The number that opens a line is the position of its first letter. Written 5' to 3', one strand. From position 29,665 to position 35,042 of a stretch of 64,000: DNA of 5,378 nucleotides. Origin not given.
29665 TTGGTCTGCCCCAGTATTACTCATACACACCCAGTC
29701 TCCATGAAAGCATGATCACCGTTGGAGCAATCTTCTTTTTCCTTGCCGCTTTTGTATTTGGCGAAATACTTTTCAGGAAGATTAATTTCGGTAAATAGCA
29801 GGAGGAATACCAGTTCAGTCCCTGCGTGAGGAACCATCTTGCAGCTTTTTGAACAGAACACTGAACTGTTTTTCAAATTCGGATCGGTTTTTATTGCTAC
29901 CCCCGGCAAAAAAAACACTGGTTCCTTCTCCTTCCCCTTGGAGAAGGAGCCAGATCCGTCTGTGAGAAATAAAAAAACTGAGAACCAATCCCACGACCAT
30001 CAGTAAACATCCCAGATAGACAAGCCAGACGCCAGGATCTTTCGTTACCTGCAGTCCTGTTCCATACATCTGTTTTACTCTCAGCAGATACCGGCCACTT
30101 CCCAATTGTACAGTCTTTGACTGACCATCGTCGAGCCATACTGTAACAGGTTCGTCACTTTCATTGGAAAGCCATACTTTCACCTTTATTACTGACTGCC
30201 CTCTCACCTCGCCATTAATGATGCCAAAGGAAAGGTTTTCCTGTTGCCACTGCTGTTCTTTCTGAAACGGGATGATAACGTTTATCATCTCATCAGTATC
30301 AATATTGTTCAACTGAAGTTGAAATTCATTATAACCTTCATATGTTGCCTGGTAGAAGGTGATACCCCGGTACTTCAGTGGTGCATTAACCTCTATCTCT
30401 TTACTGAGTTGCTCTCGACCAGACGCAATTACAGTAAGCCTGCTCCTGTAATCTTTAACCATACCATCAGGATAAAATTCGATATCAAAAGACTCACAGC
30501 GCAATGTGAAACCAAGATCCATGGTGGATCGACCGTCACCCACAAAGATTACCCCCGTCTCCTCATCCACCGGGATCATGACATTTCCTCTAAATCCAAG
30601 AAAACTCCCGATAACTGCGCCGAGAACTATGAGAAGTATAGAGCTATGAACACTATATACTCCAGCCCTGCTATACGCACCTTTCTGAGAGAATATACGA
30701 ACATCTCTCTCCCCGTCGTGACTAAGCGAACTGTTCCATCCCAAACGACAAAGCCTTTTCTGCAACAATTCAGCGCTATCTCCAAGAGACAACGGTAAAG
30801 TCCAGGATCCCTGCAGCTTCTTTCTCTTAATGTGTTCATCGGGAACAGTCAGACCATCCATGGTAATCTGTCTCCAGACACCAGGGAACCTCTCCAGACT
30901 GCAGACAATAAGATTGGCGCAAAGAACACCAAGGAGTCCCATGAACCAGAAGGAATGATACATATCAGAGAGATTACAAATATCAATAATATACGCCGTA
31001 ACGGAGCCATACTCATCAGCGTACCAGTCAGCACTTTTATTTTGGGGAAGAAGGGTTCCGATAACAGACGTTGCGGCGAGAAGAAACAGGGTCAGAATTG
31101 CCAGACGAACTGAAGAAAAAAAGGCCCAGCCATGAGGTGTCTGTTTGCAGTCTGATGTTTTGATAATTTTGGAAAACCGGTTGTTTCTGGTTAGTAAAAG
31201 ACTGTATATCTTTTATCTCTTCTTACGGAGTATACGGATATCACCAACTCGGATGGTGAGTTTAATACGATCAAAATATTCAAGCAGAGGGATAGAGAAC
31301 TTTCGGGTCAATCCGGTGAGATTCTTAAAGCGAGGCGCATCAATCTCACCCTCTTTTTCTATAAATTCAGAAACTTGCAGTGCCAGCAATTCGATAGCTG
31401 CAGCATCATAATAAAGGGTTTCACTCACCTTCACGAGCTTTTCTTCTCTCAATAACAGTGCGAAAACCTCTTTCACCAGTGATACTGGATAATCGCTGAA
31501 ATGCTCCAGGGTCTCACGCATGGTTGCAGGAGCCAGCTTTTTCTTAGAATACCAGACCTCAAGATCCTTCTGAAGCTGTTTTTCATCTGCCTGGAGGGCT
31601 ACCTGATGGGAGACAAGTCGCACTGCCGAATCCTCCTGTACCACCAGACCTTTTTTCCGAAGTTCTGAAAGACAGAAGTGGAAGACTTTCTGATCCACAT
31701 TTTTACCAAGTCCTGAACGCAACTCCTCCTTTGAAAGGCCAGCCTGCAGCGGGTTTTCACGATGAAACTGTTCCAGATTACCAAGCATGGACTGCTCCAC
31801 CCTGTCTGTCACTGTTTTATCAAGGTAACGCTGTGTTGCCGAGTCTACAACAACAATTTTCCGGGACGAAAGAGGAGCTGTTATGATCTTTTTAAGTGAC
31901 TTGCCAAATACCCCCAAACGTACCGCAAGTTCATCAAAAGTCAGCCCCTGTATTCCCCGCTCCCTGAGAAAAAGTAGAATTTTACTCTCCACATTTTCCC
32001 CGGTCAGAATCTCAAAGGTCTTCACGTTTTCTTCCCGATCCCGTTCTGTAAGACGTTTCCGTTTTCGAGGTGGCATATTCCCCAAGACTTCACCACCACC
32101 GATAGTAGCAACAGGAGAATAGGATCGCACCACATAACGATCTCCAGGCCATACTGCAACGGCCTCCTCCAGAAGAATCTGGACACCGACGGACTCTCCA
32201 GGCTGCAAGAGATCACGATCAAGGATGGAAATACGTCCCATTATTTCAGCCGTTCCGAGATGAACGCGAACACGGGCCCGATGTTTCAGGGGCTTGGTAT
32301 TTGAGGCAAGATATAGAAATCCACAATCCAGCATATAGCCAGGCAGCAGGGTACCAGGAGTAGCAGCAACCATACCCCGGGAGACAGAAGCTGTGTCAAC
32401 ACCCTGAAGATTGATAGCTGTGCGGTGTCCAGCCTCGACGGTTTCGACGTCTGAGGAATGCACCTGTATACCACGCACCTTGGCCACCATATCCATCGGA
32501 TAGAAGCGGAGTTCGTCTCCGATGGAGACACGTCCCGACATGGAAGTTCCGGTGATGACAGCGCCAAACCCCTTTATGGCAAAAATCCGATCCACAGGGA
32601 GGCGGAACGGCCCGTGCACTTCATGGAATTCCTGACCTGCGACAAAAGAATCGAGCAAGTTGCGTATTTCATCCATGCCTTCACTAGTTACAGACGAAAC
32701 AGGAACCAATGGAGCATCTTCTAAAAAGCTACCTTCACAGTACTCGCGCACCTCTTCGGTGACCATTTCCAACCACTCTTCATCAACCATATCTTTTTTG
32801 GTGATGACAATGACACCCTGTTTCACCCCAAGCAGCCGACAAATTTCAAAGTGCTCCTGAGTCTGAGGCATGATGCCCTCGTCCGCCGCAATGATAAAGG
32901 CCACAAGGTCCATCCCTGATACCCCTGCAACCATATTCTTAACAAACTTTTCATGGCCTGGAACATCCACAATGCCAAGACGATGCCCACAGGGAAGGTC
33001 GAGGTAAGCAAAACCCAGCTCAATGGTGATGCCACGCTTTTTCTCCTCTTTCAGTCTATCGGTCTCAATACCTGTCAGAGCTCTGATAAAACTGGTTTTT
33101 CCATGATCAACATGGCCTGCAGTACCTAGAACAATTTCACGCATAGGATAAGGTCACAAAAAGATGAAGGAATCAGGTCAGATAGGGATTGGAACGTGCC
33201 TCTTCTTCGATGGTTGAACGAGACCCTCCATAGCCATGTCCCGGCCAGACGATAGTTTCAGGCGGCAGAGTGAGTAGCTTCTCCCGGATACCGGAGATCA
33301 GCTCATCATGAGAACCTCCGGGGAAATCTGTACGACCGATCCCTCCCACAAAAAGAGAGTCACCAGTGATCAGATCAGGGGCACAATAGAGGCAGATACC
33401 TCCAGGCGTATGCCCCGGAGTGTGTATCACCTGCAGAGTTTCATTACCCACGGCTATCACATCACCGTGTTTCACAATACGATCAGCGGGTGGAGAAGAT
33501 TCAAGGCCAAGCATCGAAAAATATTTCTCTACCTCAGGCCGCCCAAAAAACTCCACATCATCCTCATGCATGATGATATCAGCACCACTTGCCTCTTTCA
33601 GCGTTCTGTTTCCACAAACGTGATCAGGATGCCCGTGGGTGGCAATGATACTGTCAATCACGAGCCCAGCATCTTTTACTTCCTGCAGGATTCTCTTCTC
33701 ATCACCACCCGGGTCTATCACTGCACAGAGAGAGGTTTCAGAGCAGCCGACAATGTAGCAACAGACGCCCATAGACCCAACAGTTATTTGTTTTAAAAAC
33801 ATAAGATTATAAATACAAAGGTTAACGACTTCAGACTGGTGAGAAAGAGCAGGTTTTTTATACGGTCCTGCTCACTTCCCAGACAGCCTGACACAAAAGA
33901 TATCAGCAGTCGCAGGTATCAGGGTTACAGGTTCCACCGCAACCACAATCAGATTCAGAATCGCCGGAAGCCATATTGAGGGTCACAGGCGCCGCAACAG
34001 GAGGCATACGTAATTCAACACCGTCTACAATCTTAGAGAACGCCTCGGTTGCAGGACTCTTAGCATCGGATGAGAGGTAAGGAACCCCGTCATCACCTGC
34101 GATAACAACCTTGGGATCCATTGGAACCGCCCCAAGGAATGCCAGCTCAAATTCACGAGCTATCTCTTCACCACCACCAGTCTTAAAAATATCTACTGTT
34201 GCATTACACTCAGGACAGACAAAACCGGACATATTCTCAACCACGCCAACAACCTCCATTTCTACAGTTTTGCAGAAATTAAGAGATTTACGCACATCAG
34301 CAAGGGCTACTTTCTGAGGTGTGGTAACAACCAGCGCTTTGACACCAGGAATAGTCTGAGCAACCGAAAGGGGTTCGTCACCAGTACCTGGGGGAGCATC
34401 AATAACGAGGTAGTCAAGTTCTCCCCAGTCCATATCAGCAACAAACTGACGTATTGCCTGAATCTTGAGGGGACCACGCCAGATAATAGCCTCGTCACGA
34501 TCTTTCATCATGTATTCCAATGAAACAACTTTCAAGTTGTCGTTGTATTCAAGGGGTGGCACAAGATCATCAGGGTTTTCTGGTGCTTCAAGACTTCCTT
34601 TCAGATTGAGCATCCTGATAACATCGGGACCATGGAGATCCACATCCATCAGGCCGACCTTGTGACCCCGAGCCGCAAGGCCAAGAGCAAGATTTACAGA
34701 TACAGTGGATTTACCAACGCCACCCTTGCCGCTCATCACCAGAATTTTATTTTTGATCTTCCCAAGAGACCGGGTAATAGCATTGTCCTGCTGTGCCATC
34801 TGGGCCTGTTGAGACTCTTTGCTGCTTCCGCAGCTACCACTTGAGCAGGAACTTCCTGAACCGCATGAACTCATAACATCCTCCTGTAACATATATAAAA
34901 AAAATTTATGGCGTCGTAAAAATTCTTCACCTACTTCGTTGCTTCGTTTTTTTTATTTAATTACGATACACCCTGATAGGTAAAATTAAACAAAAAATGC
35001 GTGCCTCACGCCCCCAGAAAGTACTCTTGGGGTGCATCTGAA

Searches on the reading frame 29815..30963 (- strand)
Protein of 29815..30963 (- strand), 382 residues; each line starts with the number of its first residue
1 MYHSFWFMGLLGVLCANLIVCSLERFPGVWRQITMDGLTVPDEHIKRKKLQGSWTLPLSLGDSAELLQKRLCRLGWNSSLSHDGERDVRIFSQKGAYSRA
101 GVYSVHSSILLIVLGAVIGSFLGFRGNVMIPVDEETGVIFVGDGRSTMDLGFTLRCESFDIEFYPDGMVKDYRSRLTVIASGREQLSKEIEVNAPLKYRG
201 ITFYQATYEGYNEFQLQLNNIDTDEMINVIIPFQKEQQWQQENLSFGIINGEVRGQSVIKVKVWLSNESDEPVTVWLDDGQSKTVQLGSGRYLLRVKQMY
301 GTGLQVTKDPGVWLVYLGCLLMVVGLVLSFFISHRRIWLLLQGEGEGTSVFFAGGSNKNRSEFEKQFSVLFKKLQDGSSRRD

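Call 48: search_protein_families(library=pfam, proteins=[window:29815-30963:-], max_evalue=0.00001)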
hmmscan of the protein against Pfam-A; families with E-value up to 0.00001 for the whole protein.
window:29815-30963:- (382 aa): 1 family
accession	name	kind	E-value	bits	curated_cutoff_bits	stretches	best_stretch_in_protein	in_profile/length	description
PF05140.19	ResB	-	6e-81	273.1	24.6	2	1-240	53-293/486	ResB-like family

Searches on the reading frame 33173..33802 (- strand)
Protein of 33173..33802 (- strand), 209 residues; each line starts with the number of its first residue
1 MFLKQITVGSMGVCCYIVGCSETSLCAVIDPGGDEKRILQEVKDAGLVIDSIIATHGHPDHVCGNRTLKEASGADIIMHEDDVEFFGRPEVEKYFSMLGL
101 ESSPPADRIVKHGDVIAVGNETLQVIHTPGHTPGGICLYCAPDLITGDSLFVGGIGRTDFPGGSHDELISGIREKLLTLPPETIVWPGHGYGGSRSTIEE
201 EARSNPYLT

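Call 48: search_protein_families(library=pfam, proteins=[window:33173-33802:-], max_evalue=0.00001)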
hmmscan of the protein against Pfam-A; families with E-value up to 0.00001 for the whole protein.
window:33173-33802:- (209 aa): 1 family
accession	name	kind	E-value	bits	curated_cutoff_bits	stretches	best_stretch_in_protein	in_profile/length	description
PF00753.33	Lactamase_B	-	6.7e-34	118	22.7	1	15-189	8-196/196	Metallo-beta-lactamase superfamily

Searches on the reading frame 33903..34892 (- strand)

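Call 48: search_protein_families(library=pfam, proteins=[window:33903-34892:-], max_evalue=0.00001)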
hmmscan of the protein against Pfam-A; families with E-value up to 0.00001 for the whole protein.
window:33903-34892:- (329 aa): 5 families
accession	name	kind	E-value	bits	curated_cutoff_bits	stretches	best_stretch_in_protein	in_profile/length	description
PF10609.15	ParA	-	3.7e-96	321.7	27.1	1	45-292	1-245/246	NUBPL iron-transfer P-loop NTPase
PF01656.29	CbiA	-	2.3e-11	44.2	25.4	1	50-268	1-121/125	CobQ/CobB/MinD/ParA nucleotide binding domain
PF13614.12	AAA_31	-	8e-10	39.4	27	1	49-94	3-48/177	AAA domain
PF09140.17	MipZ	-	1.3e-07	31.7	20.7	1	50-170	3-110/262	ATPase MipZ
PF02374.21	ArsA_ATPase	-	1.7e-07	31.2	24.3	1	49-85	2-38/305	Anion-transporting ATPase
